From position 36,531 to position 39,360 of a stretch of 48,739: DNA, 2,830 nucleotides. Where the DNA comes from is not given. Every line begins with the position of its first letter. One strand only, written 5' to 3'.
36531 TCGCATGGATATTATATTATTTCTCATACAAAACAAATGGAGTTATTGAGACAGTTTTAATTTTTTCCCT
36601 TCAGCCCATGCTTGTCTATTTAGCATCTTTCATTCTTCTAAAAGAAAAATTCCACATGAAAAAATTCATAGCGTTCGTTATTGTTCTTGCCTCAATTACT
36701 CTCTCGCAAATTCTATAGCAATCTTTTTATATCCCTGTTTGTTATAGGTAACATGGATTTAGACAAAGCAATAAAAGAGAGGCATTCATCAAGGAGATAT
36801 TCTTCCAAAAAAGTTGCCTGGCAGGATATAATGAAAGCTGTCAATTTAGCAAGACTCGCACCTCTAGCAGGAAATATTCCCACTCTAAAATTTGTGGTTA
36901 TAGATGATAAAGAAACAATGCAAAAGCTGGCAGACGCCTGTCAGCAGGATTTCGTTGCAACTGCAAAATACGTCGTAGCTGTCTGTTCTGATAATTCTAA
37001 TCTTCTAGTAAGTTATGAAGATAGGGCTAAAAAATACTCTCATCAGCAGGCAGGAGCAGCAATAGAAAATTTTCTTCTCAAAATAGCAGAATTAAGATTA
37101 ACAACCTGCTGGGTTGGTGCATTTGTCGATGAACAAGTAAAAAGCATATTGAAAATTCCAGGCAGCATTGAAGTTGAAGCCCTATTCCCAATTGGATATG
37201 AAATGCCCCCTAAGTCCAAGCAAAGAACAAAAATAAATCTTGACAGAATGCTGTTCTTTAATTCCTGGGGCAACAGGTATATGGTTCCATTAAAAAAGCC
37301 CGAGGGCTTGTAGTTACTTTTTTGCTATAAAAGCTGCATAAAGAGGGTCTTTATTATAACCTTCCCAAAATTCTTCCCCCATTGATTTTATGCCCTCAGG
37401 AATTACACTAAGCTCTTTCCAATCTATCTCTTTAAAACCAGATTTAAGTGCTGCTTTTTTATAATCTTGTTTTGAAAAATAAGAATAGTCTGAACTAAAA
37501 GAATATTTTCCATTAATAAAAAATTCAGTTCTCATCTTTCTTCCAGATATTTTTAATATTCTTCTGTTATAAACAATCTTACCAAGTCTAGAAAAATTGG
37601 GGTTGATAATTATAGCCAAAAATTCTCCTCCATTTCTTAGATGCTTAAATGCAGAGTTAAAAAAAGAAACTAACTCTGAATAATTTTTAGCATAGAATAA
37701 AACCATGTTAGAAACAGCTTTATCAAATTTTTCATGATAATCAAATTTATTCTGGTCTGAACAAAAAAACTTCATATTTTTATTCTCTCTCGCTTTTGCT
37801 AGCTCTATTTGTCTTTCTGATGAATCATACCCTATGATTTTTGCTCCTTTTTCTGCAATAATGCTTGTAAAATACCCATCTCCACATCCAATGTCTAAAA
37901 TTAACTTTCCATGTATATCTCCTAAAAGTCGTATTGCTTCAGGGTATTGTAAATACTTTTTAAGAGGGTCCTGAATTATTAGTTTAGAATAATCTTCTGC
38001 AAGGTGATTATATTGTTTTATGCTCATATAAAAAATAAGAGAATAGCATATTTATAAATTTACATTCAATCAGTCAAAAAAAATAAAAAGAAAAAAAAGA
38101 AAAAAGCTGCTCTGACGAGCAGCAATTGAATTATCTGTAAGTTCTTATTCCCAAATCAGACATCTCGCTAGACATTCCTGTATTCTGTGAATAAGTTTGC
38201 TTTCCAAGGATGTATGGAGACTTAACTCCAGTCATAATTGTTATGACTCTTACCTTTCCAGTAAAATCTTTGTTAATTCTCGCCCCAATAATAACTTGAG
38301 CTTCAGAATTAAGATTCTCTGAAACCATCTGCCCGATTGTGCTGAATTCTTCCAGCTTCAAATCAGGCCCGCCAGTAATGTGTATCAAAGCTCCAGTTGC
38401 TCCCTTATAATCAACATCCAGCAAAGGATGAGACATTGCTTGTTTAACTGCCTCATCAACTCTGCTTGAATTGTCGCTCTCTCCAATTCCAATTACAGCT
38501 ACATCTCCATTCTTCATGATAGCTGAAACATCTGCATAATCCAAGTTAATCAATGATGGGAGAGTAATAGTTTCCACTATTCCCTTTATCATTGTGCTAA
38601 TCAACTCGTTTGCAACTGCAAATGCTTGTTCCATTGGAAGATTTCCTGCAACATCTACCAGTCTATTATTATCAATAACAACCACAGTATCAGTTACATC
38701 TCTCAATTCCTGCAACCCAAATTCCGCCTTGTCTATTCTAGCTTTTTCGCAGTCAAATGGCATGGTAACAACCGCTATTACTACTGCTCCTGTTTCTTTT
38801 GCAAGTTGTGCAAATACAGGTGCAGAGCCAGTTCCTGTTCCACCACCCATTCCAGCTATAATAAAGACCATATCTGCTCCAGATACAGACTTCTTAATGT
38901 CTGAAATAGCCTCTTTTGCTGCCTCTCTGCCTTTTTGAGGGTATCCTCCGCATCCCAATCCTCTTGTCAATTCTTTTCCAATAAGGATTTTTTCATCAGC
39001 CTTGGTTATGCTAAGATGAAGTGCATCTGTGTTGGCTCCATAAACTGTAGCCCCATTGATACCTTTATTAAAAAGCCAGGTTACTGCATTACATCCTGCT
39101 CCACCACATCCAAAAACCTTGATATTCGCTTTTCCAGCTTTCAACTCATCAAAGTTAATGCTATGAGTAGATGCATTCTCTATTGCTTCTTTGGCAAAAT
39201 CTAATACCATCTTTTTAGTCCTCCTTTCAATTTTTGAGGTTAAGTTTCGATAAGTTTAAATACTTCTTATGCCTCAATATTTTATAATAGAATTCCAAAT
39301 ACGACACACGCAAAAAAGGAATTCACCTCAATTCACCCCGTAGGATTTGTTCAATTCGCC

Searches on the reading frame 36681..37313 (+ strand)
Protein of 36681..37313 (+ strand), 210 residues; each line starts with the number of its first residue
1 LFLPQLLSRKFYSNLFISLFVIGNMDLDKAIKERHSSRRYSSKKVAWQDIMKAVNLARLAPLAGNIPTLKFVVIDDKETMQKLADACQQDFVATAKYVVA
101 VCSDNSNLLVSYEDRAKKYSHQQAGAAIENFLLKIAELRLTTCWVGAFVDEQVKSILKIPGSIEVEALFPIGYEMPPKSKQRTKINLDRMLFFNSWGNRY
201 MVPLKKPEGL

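Call 95: search_protein_families(library=pfam, proteins=[window:36681-37313:+], max_evalue=0.001)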
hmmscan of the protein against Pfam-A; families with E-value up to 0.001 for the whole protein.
window:36681-37313:+ (210 aa): 2 families
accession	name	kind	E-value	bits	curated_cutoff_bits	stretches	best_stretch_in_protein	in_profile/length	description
PF00881.29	Nitroreductase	-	3.1e-25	89.7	23.5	1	31-173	1-167/167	Nitroreductase family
PF14512.11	TM1586_NiRdase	-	2e-09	37.8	27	1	27-174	2-133/215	Putative TM nitroreductase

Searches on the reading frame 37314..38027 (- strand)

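Call 95: search_protein_families(library=pfam, proteins=[window:37314-38027:-], max_evalue=0.001)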
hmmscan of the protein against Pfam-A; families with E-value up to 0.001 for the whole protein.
window:37314-38027:- (237 aa): 13 families
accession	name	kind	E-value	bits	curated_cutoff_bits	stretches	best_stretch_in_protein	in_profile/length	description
PF13847.12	Methyltransf_31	-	1.5e-15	57.6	27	1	42-142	6-113/145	Methyltransferase domain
PF13649.12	Methyltransf_25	-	2e-15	57.7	27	1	43-134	1-97/97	Methyltransferase domain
PF13489.12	Methyltransf_23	-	6.9e-15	55.6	27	1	37-199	20-160/164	Methyltransferase domain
PF08241.18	Methyltransf_11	-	9e-14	52.3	21.2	1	44-137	1-94/95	Methyltransferase domain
PF08242.18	Methyltransf_12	-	7.2e-12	46.3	30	1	44-135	1-97/98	Methyltransferase domain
PF02353.26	CMAS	-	9.3e-09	35.4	27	1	39-142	62-168/273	Mycolic acid cyclopropane synthetase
PF05175.20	MTS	-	1.8e-08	34.7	23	1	39-142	31-141/170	Methyltransferase small domain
PF05401.17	NodS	-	2.4e-07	31.3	24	1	41-136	45-142/201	Nodulation protein S (NodS)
PF01728.25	FtsJ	-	3.7e-07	30.7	24.1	1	26-109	10-100/181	FtsJ-like methyltransferase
PF01209.24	Ubie_methyltran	-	1.3e-05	25.1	20.1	1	32-207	40-222/233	ubiE/COQ5 methyltransferase family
PF03848.20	TehB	-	8.9e-05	22.4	20.4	1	42-135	33-129/193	Tellurite resistance protein TehB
PF08003.17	Methyltransf_9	-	9.4e-05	22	23.8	1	35-79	111-156/315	Protein of unknown function (DUF1698)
PF13679.12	Methyltransf_32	-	0.00053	20.4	27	1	41-85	27-77/143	Methyltransferase domain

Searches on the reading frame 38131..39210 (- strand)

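Call 85: search_protein_families(library=pfam, proteins=[window:38131-39210:-], max_evalue=0.0001)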
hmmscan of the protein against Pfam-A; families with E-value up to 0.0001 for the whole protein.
window:38131-39210:- (359 aa): 2 families
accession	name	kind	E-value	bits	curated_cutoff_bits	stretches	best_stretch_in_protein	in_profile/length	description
PF00091.31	Tubulin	-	3e-44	152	33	1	29-188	1-189/190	Tubulin/FtsZ family, GTPase domain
PF12327.13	FtsZ_C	-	8.5e-33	113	27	1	237-330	2-95/95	FtsZ family, C-terminal domain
